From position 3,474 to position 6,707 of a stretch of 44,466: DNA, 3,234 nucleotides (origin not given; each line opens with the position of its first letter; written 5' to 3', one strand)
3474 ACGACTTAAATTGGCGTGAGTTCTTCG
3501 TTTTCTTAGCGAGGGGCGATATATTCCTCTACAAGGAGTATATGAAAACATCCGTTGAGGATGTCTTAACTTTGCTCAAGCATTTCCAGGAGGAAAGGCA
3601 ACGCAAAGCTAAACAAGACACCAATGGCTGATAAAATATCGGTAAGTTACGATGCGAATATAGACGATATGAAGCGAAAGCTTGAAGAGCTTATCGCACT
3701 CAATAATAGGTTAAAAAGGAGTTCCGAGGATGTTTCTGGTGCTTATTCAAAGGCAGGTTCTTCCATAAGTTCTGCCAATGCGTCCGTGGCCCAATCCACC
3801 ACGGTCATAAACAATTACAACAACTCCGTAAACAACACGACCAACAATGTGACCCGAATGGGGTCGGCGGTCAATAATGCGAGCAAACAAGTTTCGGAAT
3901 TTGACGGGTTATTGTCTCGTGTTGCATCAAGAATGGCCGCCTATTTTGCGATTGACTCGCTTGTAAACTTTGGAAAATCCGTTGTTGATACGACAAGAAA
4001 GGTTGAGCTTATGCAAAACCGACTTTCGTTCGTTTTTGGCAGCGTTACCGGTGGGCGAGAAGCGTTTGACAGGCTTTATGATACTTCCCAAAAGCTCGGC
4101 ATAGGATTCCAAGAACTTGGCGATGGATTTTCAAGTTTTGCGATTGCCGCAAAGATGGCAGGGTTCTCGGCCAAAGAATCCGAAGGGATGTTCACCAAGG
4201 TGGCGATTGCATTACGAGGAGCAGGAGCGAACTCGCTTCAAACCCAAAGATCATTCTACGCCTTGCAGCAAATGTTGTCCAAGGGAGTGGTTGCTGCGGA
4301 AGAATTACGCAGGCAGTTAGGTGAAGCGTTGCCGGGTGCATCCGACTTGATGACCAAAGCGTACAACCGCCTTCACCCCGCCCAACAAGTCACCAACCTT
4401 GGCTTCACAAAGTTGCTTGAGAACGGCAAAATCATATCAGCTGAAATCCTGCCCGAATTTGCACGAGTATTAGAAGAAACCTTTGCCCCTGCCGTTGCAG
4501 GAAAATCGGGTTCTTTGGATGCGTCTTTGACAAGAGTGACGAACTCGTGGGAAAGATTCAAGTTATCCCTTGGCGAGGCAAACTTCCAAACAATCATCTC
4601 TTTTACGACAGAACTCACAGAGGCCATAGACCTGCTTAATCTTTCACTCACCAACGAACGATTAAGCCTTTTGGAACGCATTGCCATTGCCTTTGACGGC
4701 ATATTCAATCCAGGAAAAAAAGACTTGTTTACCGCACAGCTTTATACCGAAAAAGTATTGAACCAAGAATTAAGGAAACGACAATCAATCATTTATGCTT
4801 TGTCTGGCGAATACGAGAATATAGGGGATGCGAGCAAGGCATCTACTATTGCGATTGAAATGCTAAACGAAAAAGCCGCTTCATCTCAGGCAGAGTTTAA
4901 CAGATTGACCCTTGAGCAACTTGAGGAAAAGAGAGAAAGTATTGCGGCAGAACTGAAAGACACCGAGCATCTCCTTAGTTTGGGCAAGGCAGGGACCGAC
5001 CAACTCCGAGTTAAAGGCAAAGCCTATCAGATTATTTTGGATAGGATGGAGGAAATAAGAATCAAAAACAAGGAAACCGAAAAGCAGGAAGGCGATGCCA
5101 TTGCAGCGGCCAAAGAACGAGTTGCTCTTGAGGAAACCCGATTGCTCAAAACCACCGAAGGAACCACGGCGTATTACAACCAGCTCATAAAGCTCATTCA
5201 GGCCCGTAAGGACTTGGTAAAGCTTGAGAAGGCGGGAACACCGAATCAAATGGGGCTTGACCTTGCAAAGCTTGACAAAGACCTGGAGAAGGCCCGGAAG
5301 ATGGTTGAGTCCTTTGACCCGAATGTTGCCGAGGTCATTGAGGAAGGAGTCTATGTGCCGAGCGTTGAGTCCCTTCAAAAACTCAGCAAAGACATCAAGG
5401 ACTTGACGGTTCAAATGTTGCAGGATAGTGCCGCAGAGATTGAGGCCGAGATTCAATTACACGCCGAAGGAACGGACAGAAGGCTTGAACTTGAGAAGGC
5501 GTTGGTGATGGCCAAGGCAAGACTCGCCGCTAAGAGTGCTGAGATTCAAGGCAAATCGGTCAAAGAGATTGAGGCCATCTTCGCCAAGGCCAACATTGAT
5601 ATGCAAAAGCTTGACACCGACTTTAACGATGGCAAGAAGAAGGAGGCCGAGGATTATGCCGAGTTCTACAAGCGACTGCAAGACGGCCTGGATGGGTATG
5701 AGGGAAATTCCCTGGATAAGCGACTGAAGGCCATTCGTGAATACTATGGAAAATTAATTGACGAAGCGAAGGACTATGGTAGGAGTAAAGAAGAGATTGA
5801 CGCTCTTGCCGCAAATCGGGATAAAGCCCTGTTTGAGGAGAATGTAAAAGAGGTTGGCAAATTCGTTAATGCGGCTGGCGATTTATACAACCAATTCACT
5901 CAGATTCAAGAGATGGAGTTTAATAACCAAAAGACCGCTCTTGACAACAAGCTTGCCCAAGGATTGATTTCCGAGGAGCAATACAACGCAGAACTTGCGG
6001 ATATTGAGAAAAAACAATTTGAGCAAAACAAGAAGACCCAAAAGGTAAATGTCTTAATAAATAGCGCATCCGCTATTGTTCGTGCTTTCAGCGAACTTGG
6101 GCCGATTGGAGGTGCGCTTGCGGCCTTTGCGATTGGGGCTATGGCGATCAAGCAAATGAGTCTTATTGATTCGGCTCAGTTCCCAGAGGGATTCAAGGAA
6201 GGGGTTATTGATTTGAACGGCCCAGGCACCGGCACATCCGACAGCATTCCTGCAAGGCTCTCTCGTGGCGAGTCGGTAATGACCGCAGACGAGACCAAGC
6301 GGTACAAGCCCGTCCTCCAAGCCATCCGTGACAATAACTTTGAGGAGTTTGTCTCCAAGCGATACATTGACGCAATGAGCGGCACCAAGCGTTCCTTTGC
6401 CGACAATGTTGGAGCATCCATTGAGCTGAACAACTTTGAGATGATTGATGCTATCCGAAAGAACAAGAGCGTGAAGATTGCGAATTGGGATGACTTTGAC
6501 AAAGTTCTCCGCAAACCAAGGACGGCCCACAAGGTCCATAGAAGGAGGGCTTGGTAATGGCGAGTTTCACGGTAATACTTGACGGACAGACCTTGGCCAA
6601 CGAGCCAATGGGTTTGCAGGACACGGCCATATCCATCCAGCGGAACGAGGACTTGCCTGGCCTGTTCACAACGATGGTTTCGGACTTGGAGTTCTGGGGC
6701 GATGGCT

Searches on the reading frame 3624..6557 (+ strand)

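Call 11: search_protein_families(library=phrogs, proteins=[window:3624-6557:+], max_evalue=0.01)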
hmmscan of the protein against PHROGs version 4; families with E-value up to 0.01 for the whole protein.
window:3624-6557:+ (977 aa): 24 families
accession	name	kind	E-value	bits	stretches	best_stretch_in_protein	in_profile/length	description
phrog_9807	-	tail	2.4e-43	148.9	1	27-338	229-546/1972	tail length tape measure protein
phrog_2335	-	tail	7.5e-41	141.1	1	20-362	407-720/1536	tail length tape measure protein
phrog_18891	-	tail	5e-34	118.4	1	14-687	173-791/1191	tail length tape measure protein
phrog_5255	-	tail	4.9e-20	72.9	1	51-334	257-528/800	tail length tape measure protein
phrog_28779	-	tail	2.3e-16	60.5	1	89-292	189-387/677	tail length tape measure protein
phrog_339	-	tail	1.7e-15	57.3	1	38-339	32-278/1123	tail length tape measure protein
phrog_4036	-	tail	9.9e-15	55.3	1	56-287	193-418/749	tail length tape measure protein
phrog_3336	-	tail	1.9e-14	54.2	1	51-319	44-277/1051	tail length tape measure protein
phrog_25927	-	tail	1.3e-11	45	1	105-286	165-345/625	tail length tape measure protein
phrog_33615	-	unknown function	5.5e-11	41.9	1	15-308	180-465/1395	-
phrog_25241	-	tail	2.6e-10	40.5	1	815-905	639-725/810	tail length tape measure protein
phrog_1107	-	tail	8.3e-10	38.2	1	16-229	99-309/1252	tail length tape measure protein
phrog_25337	-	tail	1.3e-09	37.3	1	768-860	1195-1299/1456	tail length tape measure protein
phrog_8010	-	tail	3.8e-09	35.9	1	32-229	180-385/1543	tail length tape measure protein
phrog_7740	-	tail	7.2e-09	34.5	1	52-320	19-278/2151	tail length tape measure protein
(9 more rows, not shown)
